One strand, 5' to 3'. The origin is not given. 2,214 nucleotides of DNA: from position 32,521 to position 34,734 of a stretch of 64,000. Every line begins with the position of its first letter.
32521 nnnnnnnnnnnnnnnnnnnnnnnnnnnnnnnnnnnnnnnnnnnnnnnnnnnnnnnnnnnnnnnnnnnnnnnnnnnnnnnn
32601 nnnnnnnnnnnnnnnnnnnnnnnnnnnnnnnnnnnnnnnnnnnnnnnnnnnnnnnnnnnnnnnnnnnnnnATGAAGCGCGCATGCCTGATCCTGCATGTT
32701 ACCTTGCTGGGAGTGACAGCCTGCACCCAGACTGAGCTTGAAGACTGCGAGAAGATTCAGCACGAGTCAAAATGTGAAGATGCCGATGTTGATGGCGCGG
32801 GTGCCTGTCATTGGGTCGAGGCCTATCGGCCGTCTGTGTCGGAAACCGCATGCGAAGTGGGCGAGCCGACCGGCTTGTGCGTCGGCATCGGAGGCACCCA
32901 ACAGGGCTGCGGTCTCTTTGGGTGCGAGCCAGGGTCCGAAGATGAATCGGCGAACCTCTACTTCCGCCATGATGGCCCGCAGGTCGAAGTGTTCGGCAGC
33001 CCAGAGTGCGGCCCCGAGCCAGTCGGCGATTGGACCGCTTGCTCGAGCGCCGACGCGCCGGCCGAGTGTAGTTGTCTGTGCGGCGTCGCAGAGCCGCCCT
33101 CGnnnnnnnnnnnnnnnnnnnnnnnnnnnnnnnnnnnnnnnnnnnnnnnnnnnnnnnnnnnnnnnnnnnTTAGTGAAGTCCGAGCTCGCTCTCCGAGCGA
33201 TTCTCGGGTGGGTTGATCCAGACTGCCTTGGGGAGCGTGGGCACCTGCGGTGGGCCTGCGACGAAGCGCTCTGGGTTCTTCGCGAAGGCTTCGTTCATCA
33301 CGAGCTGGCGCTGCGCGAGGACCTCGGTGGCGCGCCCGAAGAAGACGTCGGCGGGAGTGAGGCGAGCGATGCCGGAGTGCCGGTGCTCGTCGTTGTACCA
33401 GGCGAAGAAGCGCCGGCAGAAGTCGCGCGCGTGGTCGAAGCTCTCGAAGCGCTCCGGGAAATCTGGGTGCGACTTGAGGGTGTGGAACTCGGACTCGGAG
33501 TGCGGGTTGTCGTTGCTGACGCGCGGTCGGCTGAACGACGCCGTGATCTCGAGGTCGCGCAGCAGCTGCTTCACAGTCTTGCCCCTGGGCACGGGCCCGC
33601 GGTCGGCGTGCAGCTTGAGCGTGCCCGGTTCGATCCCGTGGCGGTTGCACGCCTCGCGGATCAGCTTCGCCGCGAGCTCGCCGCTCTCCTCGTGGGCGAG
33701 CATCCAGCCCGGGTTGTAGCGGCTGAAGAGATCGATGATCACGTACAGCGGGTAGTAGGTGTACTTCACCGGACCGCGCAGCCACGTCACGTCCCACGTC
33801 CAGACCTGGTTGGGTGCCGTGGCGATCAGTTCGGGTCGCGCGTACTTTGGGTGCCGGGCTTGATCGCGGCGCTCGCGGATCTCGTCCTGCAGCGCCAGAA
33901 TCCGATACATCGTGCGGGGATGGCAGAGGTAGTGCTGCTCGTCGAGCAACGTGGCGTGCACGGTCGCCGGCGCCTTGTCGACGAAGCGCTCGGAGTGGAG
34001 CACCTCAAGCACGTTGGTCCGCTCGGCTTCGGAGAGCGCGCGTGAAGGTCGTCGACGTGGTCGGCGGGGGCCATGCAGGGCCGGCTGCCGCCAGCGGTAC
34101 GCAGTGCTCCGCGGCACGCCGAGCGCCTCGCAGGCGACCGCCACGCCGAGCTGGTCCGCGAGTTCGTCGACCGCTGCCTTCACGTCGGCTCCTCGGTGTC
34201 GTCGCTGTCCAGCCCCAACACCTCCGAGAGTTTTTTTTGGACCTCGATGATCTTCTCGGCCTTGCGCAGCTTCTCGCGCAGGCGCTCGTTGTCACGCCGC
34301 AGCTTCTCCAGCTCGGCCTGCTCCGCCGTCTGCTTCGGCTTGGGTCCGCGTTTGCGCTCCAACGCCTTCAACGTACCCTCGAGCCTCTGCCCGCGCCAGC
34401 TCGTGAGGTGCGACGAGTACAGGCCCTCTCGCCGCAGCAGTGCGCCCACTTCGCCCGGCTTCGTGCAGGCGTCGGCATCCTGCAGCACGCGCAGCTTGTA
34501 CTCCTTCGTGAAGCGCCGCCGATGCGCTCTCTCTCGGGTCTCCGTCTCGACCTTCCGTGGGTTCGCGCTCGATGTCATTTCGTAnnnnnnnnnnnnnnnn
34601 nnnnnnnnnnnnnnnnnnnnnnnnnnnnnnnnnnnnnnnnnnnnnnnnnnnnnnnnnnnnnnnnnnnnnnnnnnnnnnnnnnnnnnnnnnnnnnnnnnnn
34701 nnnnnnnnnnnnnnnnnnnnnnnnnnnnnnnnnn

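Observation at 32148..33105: Tandem pair of Cys-rich lipoproteins (family B) with an about 14-Cys module, the second with a perfect AGGAGG RBS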

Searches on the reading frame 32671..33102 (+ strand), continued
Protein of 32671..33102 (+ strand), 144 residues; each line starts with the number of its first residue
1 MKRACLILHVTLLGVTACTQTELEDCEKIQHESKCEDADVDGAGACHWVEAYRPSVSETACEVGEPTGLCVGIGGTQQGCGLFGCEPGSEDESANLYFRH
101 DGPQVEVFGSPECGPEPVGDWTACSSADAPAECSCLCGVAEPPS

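Call 57: list_cluster_members(proteins=[P0032, P0033, P0035, P0037, P0038, P0039, P0040, P0044, P0045, P0034])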
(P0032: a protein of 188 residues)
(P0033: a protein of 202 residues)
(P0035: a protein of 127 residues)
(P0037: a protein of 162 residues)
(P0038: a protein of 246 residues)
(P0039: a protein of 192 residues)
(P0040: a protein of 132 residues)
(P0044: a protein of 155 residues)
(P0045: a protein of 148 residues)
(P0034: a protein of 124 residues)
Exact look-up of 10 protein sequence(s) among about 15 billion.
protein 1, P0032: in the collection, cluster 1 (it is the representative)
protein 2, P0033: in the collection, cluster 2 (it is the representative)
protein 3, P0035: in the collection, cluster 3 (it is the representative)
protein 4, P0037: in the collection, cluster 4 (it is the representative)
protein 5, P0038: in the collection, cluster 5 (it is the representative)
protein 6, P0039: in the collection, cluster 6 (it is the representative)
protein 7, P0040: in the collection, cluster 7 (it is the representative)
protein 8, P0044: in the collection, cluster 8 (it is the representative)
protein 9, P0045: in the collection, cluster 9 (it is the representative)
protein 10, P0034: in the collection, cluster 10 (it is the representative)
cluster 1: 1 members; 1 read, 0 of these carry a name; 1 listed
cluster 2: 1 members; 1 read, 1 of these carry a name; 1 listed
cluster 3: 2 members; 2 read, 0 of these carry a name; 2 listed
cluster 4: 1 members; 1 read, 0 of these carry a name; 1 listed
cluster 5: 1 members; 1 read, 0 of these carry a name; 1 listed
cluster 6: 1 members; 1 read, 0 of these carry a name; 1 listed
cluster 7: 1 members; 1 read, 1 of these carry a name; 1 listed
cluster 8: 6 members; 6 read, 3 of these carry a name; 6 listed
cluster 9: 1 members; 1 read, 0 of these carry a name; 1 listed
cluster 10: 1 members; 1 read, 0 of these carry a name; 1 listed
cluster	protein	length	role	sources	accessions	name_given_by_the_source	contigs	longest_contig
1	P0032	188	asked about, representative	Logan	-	-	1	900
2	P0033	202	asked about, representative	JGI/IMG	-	hypothetical protein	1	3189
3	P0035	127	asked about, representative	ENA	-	-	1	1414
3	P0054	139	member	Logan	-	-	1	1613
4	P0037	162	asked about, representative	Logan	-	-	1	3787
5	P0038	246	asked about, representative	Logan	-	-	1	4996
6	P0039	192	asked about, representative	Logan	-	-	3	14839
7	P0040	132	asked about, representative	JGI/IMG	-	hypothetical protein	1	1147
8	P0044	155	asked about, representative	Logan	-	-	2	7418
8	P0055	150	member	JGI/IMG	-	hypothetical protein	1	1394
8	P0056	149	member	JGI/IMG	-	hypothetical protein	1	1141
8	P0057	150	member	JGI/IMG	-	hypothetical protein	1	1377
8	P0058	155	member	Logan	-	-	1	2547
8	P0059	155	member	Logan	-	-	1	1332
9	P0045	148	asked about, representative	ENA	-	-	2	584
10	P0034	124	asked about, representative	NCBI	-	-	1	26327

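Call 58: find_encoding_contigs(protein=P0018, flank=10000, max_places=1)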
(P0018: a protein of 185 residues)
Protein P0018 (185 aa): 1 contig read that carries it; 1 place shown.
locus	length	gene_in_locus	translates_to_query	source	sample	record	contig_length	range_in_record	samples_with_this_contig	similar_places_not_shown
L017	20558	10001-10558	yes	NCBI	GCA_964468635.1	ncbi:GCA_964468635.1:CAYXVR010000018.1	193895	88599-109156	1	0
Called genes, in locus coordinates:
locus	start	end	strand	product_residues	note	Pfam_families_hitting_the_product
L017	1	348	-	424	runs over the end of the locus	-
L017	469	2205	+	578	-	PF00069:Pkinase, PF07714:PK_Tyr_Ser-Thr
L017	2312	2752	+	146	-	-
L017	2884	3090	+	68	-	-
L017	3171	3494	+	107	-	-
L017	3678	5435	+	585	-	PF03544:TonB_C (weak), PF12849:PBP_like_2, PF13531:SBP_bac_11 (faint), PF00691:OmpA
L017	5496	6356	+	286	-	PF04542:Sigma70_r2, PF08281:Sigma70_r4_2, PF04545:Sigma70_r4 (faint)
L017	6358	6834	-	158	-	PF02627:CMD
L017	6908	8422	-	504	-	PF13517:FG-GAP_3 (faint), PF01839:FG-GAP (weak)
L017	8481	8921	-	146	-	PF01980:TrmO_N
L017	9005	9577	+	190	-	-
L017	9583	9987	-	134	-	PF14760:Rnk_N, PF01272:GreA_GreB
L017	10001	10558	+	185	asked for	-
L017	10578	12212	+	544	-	PF01268:FTHFS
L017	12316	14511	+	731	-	PF02897:Peptidase_S9_N, PF00326:Peptidase_S9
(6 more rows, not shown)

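Call 59: find_encoding_contigs(protein=P0022, flank=10000, max_places=1)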
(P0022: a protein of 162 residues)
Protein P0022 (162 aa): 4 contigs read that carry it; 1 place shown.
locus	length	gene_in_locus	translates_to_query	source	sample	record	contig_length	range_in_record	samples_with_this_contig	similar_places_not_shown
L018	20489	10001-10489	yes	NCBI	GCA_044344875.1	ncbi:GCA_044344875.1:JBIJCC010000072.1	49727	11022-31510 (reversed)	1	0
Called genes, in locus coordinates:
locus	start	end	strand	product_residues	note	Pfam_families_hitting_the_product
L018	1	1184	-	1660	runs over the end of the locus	-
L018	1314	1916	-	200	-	PF12917:YfbR-like (weak), PF13023:HD_3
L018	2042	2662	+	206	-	-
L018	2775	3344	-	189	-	-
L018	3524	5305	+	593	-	PF02412:TSP_3 (faint)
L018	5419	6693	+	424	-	PF10102:DUF2341, PF13385:Laminin_G_3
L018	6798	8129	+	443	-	PF13393:tRNA-synt_His, PF03129:HGTP_anticodon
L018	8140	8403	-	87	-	PF03960:ArsC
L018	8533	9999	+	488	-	PF00072:Response_reg, PF13191:AAA_16 (faint), PF00158:Sigma54_activat, PF14532:Sigma54_activ_2, PF07728:AAA_5 (weak), PF25601:AAA_lid_14, PF02954:HTH_8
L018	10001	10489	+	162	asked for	-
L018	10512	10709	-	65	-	-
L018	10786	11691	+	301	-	-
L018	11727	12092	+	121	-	PF06127:Mpo1-like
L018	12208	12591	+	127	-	PF08281:Sigma70_r4_2 (weak), PF00196:GerE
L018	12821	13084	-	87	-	PF00076:RRM_1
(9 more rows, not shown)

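Call 60: find_encoding_contigs(protein=P0029, flank=10000, max_places=1)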
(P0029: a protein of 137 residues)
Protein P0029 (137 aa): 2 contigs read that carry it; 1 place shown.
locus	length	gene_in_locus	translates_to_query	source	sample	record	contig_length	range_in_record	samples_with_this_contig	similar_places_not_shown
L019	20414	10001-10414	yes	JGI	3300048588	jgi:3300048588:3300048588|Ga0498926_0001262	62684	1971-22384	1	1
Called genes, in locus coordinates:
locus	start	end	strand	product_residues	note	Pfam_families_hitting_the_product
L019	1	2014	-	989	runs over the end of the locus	PF00069:Pkinase, PF07714:PK_Tyr_Ser-Thr, PF24885:TPR_NPHP3 (weak), PF13374:TPR_10 (faint), PF13424:TPR_12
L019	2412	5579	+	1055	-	PF00069:Pkinase, PF07714:PK_Tyr_Ser-Thr, PF13424:TPR_12 (weak), PF13374:TPR_10 (faint)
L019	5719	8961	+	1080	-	PF00069:Pkinase, PF07714:PK_Tyr_Ser-Thr, PF03109:ABC1 (weak), PF00069:Pkinase, PF07714:PK_Tyr_Ser-Thr (weak)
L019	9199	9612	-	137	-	-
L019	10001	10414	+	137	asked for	-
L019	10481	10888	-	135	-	PF00210:Ferritin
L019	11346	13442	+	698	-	PF14522:Cytochrome_C7 (faint)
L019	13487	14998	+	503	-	-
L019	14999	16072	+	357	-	PF13360:PQQ_2 (faint)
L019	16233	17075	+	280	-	-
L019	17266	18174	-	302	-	PF05572:Peptidase_M43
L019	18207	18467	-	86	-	-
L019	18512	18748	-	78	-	-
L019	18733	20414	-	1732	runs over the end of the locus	PF14559:TPR_19 (faint), PF07719:TPR_2 (faint), PF13428:TPR_14 (faint), PF23914:TPR_CcmH_CycH (faint), PF00515:TPR_1 (faint), PF13181:TPR_8 (faint), PF13424:TPR_12 (faint), PF13529:Peptidase_C39_2, +2 more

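Call 62: find_encoding_contigs(protein=P0039, flank=10000, max_places=1)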
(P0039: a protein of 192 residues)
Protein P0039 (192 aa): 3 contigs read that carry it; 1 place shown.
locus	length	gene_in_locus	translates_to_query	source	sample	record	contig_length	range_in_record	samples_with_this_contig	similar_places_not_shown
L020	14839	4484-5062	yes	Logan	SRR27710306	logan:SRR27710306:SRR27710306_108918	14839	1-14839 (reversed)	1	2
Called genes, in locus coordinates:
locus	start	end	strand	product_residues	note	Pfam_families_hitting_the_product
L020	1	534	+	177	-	?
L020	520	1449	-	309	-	PF00126:HTH_1, PF03466:LysR_substrate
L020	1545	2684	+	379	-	-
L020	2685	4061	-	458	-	PF02156:Glyco_hydro_26, PF02013:CBM_10 (weak)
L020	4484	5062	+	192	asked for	-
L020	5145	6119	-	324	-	-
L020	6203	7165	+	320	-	-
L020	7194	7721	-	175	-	-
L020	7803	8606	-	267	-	-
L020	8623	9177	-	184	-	-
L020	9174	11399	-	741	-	PF03150:CCP_MauG (faint)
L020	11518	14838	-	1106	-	?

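Call 63: find_encoding_contigs(protein=P0030, flank=10000, max_places=1)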
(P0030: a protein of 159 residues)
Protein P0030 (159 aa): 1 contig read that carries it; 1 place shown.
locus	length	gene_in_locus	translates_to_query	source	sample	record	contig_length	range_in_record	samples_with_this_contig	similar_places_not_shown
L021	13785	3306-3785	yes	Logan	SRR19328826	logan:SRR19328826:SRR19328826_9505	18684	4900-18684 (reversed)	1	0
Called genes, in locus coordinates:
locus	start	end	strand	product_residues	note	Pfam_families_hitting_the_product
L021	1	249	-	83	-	?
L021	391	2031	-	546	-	-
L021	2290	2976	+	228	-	PF01370:Epimerase (weak), PF05368:NmrA, PF13460:NAD_binding_10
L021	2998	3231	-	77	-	-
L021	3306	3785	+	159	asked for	-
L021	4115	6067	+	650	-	PF00082:Peptidase_S8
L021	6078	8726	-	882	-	PF12770:CHAT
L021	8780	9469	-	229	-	-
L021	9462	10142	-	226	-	PF04542:Sigma70_r2 (faint), PF08281:Sigma70_r4_2 (weak)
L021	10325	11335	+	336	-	-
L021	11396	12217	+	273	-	-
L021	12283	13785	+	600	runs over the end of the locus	-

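Call 65: search_protein_families(library=pfam, proteins=[L021:4115-6064:+, L021:391-2028:-, L021:2998-3228:-, L021:8780-9466:-, L012:2431-3249:+, L021:11396-12214:+, L021:10325-11332:+], max_evalue=0.01)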
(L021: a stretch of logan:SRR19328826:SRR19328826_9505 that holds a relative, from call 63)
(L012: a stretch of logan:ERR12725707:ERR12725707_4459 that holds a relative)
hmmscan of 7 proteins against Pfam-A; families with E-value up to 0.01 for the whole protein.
L021:4115-6064:+ (650 aa): 1 family
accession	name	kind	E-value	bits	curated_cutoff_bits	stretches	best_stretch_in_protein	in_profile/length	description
PF00082.27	Peptidase_S8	-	4.1e-10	39.9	21.8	1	254-444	94-274/288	Subtilase family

L021:391-2028:- (545 aa): 0 families

L021:2998-3228:- (76 aa): 0 families

L021:8780-9466:- (228 aa): 0 families

L012:2431-3249:+ (273 aa): 0 families

L021:11396-12214:+ (273 aa): 0 families

L021:10325-11332:+ (336 aa): 0 families

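Call 70: fold_search(model_id=the predicted structure, library=pdb)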
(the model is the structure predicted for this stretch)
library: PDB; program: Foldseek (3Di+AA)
matches with E <= 10: 109; with E <= 0.001: 0
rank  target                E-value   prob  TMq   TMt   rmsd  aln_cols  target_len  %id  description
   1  4xc5_B                1.2e+00  0.03  0.15  0.14  13.4       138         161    7  CRYSTAL STRUCTURE OF THE T1L REOVIRUS ATTACHMENT PROTEIN SIGMA1 (released 2015-04-01)
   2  4xc5_A                1.2e+00  0.03  0.15  0.14  13.4       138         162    7  CRYSTAL STRUCTURE OF THE T1L REOVIRUS ATTACHMENT PROTEIN SIGMA1 (released 2015-04-01)
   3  1k5d_B                2.0e+00  0.10  0.23  0.23   7.2        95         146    6  Crystal structure of Ran-GPPNHP-RanBP1-RanGAP complex (released 2002-02-13)
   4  2ja5_H                2.6e+00  0.04  0.18  0.19   8.6       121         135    7  CPD lesion containing RNA Polymerase II elongation complex A (released 2007-02-20)
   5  1p4d_B                2.6e+00  0.03  0.14  0.09  13.6        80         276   10  F factor TraI Relaxase Domain (released 2003-10-14)
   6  6s6l_C                2.8e+00  0.01  0.12  0.05  14.3        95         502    7  Cryo-EM structure of murine norovirus (MNV-1) (released 2020-05-13)
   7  6xw6_A                3.0e+00  0.01  0.15  0.08  12.3       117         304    9  Crystal structure of murine norovirus P domain in complex with Nanobody NB-5853 (released 2020-04-22)
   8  2oqb_A                3.1e+00  0.11  0.26  0.32   6.2        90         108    4  Crystal structure of the N-terminal domain of coactivator-associated methyltransferase 1 (CARM1) (released 2007-10-30)
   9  9n85_B                3.1e+00  0.07  0.21  0.21   6.6        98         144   10  Cryo-EM structure of human importin beta:Ran-GTP:RanBP1 trimeric complex (released 2025-12-10)
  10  1kzg_A                3.1e+00  0.03  0.16  0.09  12.9        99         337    8  DbsCdc42(Y889F) (released 2002-03-20)
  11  4gu3_A                3.1e+00  0.02  0.14  0.11  13.7       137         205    9  Crystal structure of the T1L reovirus attachment protein sigma1 in complex with the GM2 glycan (released 2012-12-05)
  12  1kzg_C                3.3e+00  0.01  0.11  0.07  12.6       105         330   10  DbsCdc42(Y889F) (released 2002-03-20)
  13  2y8f_D                3.5e+00  0.05  0.22  0.24   9.1        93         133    8  Structure of the Ran-binding domain from human RanBP3 (wild type) (released 2011-02-16)
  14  1p4d_A                3.5e+00  0.02  0.14  0.09  13.6        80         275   10  F factor TraI Relaxase Domain (released 2003-10-14)
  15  5aj0_AB               3.5e+00  0.01  0.11  0.06  17.5        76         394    8  Cryo electron microscopy of actively translating human polysomes (POST state). (released 2015-05-20)
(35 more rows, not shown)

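Call 78: search_protein_families(library=pfam, proteins=[L011:5220-5639:+], max_evalue=5)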
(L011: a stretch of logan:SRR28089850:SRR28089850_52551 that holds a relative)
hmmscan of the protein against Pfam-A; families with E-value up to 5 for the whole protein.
L011:5220-5639:+ (140 aa): 2 families
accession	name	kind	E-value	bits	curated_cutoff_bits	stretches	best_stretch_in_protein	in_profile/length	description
PF22004.1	SPAR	-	0.0023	18.1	27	1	22-56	20-53/75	Small regulatory polypeptide of amino acid response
PF16703.10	DUF5064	-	0.12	13.3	27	1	101-138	73-110/117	Domain of unknown function (DUF5064)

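Call 91: fold_search(model_id=the predicted structure, library=viral)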
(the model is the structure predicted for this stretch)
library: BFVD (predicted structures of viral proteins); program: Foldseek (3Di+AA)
matches with E <= 10: 171; with E <= 0.001: 0
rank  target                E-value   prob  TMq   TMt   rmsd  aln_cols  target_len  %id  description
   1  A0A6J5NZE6            3.0e-01  0.10  0.18  0.07  15.3       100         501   11  Pectate lyase superfamily protein [uncultured Caudovirales phage]
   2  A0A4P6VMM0            3.7e-01  0.08  0.18  0.14  17.6       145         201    8  Uncharacterized protein [Mimivirus LCMiAC02]
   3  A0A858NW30            5.6e-01  0.05  0.13  0.11  18.0       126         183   15  (no name in the UniProt tables at hand)
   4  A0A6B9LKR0            7.4e-01  0.12  0.25  0.28  12.0       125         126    8  Head-to-tail stopper [Gordonia phage Volt]
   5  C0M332                7.8e-01  0.06  0.16  0.12  12.6        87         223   11  Assembly protein [Escherichia phage MS2]
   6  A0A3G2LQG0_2          8.3e-01  0.02  0.10  0.03  16.2       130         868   12  (no name in the UniProt tables at hand)
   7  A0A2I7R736            9.8e-01  0.05  0.17  0.18   9.3       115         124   10  (no name in the UniProt tables at hand)
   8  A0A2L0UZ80            1.3e+00  0.04  0.16  0.09  15.2        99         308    6  Uncharacterized protein [Agrobacterium phage Atu_ph07]
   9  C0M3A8                1.3e+00  0.03  0.16  0.11  18.6       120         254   10  Assembly protein (Fragment) [Escherichia phage MS2]
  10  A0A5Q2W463            1.4e+00  0.03  0.15  0.16  11.1       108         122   15  (no name in the UniProt tables at hand)
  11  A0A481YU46            1.5e+00  0.20  0.17  0.23   3.8        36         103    8  Uncharacterized protein [Marseillevirus LCMAC102]
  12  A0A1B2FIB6            1.5e+00  0.09  0.20  0.10  15.2        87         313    9  (no name in the UniProt tables at hand)
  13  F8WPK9                1.5e+00  0.02  0.10  0.10   9.7        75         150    9  (no name in the UniProt tables at hand)
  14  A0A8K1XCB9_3          1.7e+00  0.02  0.17  0.03  19.0       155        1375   11  (no name in the UniProt tables at hand)
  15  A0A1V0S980            1.8e+00  0.09  0.21  0.15   6.7        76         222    9  Uncharacterized protein [Catovirus CTV1]
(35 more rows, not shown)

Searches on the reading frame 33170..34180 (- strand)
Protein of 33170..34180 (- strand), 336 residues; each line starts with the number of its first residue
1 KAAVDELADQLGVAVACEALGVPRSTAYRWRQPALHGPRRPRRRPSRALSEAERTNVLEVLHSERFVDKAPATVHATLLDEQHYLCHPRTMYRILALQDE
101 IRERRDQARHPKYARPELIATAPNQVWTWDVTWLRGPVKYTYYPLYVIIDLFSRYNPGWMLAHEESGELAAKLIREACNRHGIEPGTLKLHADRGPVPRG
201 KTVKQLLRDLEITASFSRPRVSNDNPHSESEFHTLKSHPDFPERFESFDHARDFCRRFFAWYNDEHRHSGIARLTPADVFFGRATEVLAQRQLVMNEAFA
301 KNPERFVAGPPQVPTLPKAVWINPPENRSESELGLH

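Call 78: search_protein_families(library=pfam, proteins=[window:33170-34180:-], max_evalue=5)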
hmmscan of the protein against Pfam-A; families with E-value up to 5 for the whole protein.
window:33170-34180:- (336 aa): 11 families
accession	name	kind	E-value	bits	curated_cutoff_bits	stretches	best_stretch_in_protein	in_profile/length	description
PF00665.32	rve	-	6e-17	62.2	32.6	1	121-220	2-100/102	Integrase core domain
PF13683.12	rve_3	-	1.9e-14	53.6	26.5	1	211-276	2-67/67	Integrase core domain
PF13551.12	HTH_29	-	2.8e-06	27.8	28.1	1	2-54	3-63/64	Winged helix-turn helix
PF13384.12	HTH_23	-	1.1e-05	25.5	24.6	1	3-32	10-39/50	Homeodomain-like domain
PF13518.12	HTH_28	-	6.1e-05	23.5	25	1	3-37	5-40/52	Helix-turn-helix domain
PF13565.12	HTH_32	-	7.3e-05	23.7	33.7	1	26-95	1-73/73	Homeodomain-like domain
PF12728.13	HTH_17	-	0.0017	19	27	1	12-31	3-22/51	Helix-turn-helix domain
PF01527.26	HTH_Tnp_1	-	0.0022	18.6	24.1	1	4-37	16-50/75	Transposase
PF13333.12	rve_2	-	0.021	15.4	22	1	229-277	1-49/56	Integrase core domain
PF09339.16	HTH_IclR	-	0.024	14.8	22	1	7-29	15-37/52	IclR helix-turn-helix domain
PF13411.12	MerR_1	-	0.1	13.1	21.6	1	174-202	3-31/69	MerR HTH family regulatory protein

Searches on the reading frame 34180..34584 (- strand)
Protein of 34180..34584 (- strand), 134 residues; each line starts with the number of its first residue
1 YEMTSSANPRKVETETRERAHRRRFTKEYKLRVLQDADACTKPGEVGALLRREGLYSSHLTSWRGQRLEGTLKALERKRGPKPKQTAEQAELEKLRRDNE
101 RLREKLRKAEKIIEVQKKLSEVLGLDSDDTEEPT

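Call 78: search_protein_families(library=pfam, proteins=[window:34180-34584:-], max_evalue=5)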
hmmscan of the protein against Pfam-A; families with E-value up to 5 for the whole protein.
window:34180-34584:- (134 aa): 3 families
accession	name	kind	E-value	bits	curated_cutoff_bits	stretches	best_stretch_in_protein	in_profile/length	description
PF01527.26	HTH_Tnp_1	-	3.5e-06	27.6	24.1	1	21-99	3-74/75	Transposase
PF14265.11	DUF4355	-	0.029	15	25.4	1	76-121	34-80/124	Capsid assembly scaffolding protein Gp46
PF06667.17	PspB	-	1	9.9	25.6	1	85-116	36-67/73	Phage shock protein B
